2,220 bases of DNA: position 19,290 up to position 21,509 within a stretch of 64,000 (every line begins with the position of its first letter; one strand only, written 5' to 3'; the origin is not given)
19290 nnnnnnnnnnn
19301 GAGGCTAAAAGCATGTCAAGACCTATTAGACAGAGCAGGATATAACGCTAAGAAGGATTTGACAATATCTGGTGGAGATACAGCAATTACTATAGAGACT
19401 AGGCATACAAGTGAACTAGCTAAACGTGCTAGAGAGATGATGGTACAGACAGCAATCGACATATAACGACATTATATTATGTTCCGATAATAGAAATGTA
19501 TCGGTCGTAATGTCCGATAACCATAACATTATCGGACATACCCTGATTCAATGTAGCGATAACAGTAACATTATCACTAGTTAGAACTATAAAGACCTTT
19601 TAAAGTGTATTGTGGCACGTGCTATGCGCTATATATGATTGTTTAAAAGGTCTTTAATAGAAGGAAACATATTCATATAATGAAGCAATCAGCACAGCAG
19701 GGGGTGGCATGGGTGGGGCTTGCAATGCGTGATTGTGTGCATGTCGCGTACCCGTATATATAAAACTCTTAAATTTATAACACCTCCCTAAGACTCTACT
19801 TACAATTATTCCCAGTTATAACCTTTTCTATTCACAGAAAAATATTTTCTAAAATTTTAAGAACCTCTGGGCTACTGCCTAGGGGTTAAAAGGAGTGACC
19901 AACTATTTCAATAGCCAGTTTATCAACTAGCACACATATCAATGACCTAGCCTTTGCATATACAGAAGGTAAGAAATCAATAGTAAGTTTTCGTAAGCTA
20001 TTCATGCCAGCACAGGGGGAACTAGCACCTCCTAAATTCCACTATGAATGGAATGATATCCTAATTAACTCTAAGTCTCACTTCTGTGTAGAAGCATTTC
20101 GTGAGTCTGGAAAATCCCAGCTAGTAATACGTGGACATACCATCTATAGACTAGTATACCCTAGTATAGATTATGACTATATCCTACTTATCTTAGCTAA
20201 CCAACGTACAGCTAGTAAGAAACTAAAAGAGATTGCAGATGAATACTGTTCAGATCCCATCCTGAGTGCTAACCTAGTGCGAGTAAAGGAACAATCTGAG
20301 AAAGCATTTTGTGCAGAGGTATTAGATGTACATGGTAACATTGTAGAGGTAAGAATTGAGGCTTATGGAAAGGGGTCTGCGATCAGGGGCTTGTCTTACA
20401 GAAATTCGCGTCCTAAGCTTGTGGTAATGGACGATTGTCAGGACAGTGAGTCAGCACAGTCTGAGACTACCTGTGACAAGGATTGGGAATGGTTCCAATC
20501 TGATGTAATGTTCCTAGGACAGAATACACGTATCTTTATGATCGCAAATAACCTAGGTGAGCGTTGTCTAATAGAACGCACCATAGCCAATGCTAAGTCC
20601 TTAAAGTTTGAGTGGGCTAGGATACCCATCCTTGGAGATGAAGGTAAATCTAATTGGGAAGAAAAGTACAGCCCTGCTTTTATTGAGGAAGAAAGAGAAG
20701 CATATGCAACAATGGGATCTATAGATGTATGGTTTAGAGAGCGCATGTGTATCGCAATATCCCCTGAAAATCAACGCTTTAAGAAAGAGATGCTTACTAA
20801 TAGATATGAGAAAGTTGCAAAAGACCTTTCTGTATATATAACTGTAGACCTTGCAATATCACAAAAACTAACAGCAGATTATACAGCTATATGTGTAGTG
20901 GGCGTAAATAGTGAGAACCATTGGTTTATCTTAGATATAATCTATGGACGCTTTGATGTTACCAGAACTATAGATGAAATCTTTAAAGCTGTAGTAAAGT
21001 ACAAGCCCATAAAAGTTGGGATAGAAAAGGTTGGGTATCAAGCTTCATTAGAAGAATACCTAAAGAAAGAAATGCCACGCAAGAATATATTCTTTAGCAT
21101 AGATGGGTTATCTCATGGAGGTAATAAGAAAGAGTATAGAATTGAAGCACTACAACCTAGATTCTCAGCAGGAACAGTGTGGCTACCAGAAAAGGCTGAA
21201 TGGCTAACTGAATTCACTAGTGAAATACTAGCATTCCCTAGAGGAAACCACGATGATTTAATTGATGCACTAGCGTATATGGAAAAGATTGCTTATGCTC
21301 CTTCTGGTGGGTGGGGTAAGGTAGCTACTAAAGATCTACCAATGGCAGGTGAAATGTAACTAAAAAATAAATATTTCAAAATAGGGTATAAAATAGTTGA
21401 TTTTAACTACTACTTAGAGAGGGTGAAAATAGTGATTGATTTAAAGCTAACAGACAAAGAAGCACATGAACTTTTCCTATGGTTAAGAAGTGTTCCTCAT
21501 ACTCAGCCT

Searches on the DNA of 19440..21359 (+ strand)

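Call 82: search_rna_families(source=window, start=19440, end=20040, threshold=evalue, max_evalue=10, show_alignments=3)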
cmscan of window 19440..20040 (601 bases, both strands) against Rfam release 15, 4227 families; matches with E-value up to 10: 5.
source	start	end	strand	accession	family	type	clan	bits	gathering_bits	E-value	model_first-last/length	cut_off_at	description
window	19509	19540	-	RF04048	mir-7927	Gene; miRNA;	-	23.3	75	0.029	12-43/56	no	mir-7927 microRNA precursor family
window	20014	20040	+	RF01785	blv_FSE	Cis-reg; frameshift_element;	-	20.6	34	0.18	1-27/27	no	ribosomal frameshift site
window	19660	19753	-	RF02548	Oskar_OES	Cis-reg;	-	18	46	3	1-67/67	no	Oocyte entry signal (OES) from oskar mRNA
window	19725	19762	+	RF04217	mir-297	Gene; miRNA;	-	15.5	90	10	1-71/71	no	mir-297 microRNA precursor family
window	19499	19548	-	RF03286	MIR6146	Gene; miRNA;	-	14.1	59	8.6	1-75/75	no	MIR6146 microRNA precursor family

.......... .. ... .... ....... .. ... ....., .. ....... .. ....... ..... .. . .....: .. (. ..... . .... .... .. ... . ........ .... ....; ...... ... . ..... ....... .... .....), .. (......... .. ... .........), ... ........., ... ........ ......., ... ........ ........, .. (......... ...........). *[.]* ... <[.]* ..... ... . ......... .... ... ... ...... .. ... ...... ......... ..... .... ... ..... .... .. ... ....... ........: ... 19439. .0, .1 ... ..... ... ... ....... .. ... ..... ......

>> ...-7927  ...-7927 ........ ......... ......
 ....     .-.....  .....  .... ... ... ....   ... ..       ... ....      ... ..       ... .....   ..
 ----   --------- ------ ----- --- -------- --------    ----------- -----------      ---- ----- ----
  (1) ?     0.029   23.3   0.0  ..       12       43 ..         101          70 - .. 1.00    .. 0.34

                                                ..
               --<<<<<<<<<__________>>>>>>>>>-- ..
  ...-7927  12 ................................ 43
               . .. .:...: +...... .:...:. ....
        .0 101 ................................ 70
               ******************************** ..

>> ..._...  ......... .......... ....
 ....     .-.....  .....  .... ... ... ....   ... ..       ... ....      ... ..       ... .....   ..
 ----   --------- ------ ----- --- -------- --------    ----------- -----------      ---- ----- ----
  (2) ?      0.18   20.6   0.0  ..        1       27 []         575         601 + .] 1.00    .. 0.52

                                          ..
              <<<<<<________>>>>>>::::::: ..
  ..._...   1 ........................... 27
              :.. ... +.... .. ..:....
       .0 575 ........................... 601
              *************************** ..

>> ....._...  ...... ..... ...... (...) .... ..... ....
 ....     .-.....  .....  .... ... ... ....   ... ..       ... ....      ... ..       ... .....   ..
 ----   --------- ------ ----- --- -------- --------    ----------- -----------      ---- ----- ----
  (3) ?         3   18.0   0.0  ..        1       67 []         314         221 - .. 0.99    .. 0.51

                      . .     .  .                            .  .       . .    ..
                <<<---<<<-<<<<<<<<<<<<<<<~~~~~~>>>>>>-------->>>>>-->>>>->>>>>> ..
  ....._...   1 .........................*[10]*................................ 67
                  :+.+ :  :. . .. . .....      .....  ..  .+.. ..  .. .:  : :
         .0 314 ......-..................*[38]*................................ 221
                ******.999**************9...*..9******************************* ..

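Call 83: search_rna_families(source=L020, start=1, end=1200, threshold=evalue, max_evalue=10, show_alignments=3)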
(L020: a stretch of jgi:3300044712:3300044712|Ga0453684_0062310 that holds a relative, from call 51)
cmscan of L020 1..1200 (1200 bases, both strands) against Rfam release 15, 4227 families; matches with E-value up to 10: 1.
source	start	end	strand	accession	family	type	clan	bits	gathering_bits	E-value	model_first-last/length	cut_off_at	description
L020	279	367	+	RF02155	NCRUPAR_2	Gene; lncRNA;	-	21.4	80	9.4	1-99/99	no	Non-protein coding RNA, upstream of F2R/PAR1 conserved region 2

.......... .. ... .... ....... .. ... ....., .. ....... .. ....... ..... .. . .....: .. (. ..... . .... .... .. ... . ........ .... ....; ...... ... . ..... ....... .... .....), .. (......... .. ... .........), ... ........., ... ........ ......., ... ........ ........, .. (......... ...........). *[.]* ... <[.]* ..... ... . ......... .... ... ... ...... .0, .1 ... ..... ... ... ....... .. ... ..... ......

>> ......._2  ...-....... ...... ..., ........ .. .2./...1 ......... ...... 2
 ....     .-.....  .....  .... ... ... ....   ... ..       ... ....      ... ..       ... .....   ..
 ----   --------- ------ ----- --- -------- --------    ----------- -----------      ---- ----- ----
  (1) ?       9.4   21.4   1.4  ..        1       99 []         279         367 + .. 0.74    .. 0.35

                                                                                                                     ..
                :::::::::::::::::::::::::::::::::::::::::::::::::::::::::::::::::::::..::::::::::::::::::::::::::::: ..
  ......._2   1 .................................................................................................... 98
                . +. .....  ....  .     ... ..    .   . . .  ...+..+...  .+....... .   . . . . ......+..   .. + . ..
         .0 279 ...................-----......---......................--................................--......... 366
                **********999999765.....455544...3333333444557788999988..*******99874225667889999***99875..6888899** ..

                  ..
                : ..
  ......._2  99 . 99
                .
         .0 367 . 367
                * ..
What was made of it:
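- On Hatchet ribozyme: No such match at the second G-rich island or in relative L020 (calls 82, 83).
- Tried and rejected: It is not repeated at the second island or in relative L020 (calls 82, 83), so I treat it as chance.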

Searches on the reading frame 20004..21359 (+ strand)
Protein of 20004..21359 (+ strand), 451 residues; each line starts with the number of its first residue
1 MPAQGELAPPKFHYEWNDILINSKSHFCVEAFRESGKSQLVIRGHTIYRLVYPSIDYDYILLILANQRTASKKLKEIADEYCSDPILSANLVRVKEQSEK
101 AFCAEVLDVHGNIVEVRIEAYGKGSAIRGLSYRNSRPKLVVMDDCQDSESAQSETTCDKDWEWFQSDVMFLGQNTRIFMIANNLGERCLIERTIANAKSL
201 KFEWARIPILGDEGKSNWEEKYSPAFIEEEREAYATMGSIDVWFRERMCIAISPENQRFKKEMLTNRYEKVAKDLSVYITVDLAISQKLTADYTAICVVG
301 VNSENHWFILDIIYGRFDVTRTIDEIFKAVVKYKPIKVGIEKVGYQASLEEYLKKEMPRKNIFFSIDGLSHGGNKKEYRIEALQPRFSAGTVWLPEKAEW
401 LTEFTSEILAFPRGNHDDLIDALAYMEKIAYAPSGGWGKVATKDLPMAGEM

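Call 10: search_protein_families(library=phrogs, proteins=[window:20004-21359:+], max_evalue=0.01)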
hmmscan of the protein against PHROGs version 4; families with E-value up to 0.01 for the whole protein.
window:20004-21359:+ (451 aa): 6 families
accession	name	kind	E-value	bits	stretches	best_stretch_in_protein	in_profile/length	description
phrog_38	-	head and packaging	5.2e-73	247.9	1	9-433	290-706/760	terminase large subunit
phrog_5573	-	head and packaging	1.7e-24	87.6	1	200-425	10-229/250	terminase large subunit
phrog_20726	-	unknown function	4.1e-11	43.9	1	275-424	1-167/199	-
phrog_14112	-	unknown function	1.3e-07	32.4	1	33-170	111-245/247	-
phrog_2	-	head and packaging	2.7e-07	30.7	1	224-426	434-590/807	terminase large subunit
phrog_979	-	head and packaging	6.1e-06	26.2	1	258-424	415-593/642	terminase large subunit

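Call 11: search_dna_similar(query=window:20004-21359:+, collection=phages, mode=protein, max_rows=25)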
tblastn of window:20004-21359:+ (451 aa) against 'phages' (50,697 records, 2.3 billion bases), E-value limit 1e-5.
Records with a match: 816; places in all: 820; records where one place covers at least 80% of the query: 167.
Best place of each record, by identity: <60% 816.
By first word of the organism name: Vibrio 158; Pseudomonas 120; Escherichia 71; Brucella 41; Klebsiella 33; Bacillus 27; Erwinia 22; Rhizobium 17; Achromobacter 17; Yersinia 17; and 72 more.
By host as written in the record: - 148; Pseudomonas aeruginosa 36; Escherichia coli 29; Vibrio breoganii 21; Klebsiella pneumoniae 17; Vibrio cholerae 17; Pseudomonas aeruginosa PA14 15; Yersinia enterocolitica 14; and 254 more.
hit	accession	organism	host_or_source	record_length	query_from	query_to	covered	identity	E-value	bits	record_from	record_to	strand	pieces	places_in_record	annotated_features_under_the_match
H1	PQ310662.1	Escherichia phage Mimir124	Escherichia coli UPEC124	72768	10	450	98%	25.2%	5e-26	117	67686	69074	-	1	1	terminase large subunit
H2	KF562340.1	Escherichia phage vB_EcoP_PhAPEC7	Escherichia coli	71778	10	450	98%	25.2%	6e-26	117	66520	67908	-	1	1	hypothetical protein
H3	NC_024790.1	Escherichia phage vB_EcoP_PhAPEC7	Escherichia coli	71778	10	450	98%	25.2%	6e-26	117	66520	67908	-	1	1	hypothetical protein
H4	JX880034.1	Escherichia phage IME11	Escherichia coli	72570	10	450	98%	25.2%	6e-26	117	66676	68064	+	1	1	hypothetical protein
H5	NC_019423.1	Escherichia phage IME11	Escherichia coli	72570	10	450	98%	25.2%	6e-26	117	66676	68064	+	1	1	hypothetical protein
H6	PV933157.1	Escherichia phage 24-32N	Escherichia coli 24-32n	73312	10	450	98%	25.2%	7e-26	117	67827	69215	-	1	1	terminase large subunit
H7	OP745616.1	Escherichia phage E20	Escherichia sp.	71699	10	450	98%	25.2%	1e-25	116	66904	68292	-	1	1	terminase large subunit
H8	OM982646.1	Escherichia phage ST4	Escherichia coli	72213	10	450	98%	25.2%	1e-25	116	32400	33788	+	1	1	terminase large subunit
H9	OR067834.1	Escherichia phage KKP 3715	Escherichia coli strain KKP 3691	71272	10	450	98%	25.2%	1e-25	116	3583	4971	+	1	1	hypothetical protein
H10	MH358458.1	Escherichia phage phi G17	Escherichia coli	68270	10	450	98%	25.2%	2e-25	115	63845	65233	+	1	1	hypothetical protein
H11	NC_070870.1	Escherichia phage phi G17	Escherichia coli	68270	10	450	98%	25.2%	2e-25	115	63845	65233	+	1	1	terminase large subunit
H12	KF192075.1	Escherichia phage vB_EcoP_PhAPEC5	river water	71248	10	450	98%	25.2%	2e-25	115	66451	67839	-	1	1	putative terminase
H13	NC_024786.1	Escherichia phage vB_EcoP_PhAPEC5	river water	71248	10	450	98%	25.2%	2e-25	115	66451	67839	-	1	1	putative terminase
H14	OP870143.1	Escherichia phage vB_Eco_F22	Escherichia coli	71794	10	450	98%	25.2%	2e-25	115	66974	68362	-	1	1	terminase large subunit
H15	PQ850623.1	Escherichia phage RudolfBernhard_Bas96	Escherichia coli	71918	10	450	98%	25.2%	2e-25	115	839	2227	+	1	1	terminase large subunit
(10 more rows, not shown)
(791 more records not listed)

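Call 12: find_related_loci(query=window:20004-21359:+, collection=viral_contigs, flank=10000)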
Query window:20004-21359:+ (451 aa) in viral_contigs; peptide patterns used: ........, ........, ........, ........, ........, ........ (x = any residue, [..] = any of these).
3 stretches matched a pattern, but none encodes a relative of the query by tblastn (E <= 1e-3).

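Call 18: find_homologous_proteins(query=window:20004-21359:+, max_evalue=1e-20)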
Query window:20004-21359:+ (451 aa): 800 proteins with E <= 1e-20 among 7328 candidates; the best 120 are listed.
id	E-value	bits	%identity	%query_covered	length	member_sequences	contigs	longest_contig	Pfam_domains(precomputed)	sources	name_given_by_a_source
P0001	0.0e+0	1036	100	100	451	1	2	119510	PF17289.9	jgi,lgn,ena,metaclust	metaclust:\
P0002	4.2e-247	838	79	98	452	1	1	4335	PF17289.9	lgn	-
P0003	6.9e-205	699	67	100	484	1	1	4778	PF17289.9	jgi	jgi:predicted phage terminase large subunit-like protein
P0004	1.7e-193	661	64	100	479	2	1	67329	PF17289.9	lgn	-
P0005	1.0e-176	606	62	96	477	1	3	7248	PF17289.9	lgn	-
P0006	3.7e-165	568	57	100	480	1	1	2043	-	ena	-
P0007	1.2e-164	566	55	100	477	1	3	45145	-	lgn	-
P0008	2.9e-164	565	56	100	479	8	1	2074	PF17289.9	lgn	-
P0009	7.2e-164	564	58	96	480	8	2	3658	PF17289.9,PF22530.3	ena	-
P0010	9.4e-163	560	58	96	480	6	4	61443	PF17289.9,PF22530.3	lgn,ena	-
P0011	1.3e-162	560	55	100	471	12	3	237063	PF17289.9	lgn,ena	-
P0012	1.9e-162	559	57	96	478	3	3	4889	PF17289.9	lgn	-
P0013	4.5e-162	558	55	100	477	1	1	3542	PF17289.9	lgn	-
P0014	3.7e-161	555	55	100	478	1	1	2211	-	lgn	-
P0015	3.9e-161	555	57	96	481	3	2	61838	PF17289.9,PF22530.3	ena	-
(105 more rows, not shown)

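Call 19: find_encoding_contigs(protein=P0004, flank=10000, max_places=3)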
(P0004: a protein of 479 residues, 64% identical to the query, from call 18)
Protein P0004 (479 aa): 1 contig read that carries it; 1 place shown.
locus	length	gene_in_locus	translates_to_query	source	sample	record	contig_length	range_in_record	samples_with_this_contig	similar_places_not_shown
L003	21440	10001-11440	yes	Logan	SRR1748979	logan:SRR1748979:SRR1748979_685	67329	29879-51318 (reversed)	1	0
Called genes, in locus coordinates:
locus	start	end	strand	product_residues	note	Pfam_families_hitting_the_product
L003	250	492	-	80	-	-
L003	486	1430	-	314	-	PF03235:GmrSD_N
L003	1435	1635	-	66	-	-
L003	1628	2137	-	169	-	-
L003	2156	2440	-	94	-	-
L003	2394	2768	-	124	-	-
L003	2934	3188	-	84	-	-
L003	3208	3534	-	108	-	-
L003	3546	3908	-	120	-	-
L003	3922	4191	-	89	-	-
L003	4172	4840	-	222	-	-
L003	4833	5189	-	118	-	-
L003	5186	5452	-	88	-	-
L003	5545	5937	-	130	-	-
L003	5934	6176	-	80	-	-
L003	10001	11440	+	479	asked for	PF17289:Terminase_6C (weak)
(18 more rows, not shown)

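Call 20: find_encoding_contigs(protein=P0002, flank=10000, max_places=3)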
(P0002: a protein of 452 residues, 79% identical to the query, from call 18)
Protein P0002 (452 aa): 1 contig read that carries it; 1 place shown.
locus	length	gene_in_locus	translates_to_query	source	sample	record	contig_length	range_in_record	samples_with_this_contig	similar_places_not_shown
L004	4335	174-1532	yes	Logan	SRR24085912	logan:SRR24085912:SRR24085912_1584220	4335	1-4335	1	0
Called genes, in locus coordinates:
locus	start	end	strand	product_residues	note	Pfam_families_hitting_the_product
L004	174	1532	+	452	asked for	PF17289:Terminase_6C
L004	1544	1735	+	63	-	-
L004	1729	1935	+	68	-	-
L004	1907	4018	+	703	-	PF23899:SU10_portal, PF16510:P22_portal (faint)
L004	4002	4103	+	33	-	-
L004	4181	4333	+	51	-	?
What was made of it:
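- Tried and rejected: terL at 79% identity: the contig stops 173 nt before terL (call 20).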

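Call 21: find_encoding_contigs(protein=P0005, flank=10000, max_places=3)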
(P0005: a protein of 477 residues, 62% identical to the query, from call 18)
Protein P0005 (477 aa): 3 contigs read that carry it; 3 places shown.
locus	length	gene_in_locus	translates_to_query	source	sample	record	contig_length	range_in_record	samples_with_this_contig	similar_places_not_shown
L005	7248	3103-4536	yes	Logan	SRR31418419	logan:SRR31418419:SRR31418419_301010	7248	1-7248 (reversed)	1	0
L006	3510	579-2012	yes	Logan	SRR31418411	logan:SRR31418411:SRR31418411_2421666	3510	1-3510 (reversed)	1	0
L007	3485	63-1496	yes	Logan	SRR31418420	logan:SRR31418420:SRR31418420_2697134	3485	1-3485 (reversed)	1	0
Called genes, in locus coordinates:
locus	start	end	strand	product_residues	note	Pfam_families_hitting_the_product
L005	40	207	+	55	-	-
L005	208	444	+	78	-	-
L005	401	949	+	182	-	PF00589:Phage_integrase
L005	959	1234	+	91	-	-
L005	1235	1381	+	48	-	-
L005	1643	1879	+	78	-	-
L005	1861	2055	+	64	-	PF02943:FeThRed_B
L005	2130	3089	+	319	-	-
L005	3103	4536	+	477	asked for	PF17289:Terminase_6C (faint)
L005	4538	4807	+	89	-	-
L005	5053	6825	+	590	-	PF23899:SU10_portal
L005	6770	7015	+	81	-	-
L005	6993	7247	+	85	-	?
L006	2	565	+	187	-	?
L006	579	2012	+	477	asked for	PF17289:Terminase_6C (faint)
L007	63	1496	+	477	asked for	PF17289:Terminase_6C (faint)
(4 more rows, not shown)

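Call 51: find_encoding_contigs(protein=P0003, flank=10000, max_places=3)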
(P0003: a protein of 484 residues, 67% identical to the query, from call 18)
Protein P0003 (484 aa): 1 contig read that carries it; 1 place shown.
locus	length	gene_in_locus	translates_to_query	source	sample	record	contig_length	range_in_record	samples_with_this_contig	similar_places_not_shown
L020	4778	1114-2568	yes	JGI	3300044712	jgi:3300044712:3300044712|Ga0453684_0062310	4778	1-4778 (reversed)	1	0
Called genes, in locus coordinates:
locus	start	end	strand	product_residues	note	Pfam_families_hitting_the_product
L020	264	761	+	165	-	PF03592:Terminase_2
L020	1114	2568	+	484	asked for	PF17289:Terminase_6C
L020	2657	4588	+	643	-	PF23899:SU10_portal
